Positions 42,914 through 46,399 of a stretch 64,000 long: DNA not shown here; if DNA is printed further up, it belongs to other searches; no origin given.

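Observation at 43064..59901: Four paralogous GT-C transferases, each with an N-terminal multi-TM extension and two PA14-like C-terminal modules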

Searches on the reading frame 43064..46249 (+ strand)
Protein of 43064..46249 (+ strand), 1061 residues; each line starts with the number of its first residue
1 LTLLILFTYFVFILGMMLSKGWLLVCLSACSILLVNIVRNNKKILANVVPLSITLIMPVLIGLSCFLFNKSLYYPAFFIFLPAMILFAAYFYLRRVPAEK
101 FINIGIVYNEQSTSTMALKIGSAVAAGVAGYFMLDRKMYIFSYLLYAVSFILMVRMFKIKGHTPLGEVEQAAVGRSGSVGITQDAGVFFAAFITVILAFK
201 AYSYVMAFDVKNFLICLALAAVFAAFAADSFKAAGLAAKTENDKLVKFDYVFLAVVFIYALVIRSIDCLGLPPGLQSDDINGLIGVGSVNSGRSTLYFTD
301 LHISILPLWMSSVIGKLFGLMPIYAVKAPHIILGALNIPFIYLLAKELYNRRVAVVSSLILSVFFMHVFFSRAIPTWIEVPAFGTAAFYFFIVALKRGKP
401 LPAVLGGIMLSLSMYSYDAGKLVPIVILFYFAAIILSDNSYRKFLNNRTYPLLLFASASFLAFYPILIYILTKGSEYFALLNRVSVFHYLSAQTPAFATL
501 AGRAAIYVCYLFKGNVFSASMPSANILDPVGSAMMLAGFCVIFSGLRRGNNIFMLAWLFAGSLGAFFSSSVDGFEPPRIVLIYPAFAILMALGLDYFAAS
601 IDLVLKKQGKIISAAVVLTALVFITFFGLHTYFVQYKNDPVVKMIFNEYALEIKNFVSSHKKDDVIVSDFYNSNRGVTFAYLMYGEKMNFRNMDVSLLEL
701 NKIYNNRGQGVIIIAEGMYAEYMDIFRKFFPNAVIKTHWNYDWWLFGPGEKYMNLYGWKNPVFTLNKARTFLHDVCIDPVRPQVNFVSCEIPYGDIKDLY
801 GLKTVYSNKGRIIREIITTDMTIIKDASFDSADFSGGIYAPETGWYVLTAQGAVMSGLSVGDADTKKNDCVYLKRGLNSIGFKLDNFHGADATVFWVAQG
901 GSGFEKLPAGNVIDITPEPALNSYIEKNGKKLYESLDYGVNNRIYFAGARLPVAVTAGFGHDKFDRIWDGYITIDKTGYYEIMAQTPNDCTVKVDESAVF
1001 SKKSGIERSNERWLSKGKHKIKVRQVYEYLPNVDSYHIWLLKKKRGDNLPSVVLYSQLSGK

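Call 4: search_protein_families(library=pfam, proteins=[window:43064-46249:+], max_evalue=1)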
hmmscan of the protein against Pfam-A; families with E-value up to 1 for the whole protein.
window:43064-46249:+ (1061 aa): 2 families
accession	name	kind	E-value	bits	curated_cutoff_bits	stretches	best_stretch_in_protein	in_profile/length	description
PF13231.12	PMT_2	-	7.8e-10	39.6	26.1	1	306-469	5-160/160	Dolichyl-phosphate-mannose-protein mannosyltransferase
PF07691.17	PA14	-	0.00016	21.9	24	1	961-1024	43-117/147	PA14 domain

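Call 5: search_protein_families(library=ncbifam, proteins=[window:43064-46249:+], max_evalue=1)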
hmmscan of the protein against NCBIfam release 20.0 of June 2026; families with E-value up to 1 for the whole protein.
window:43064-46249:+ (1061 aa): 0 families
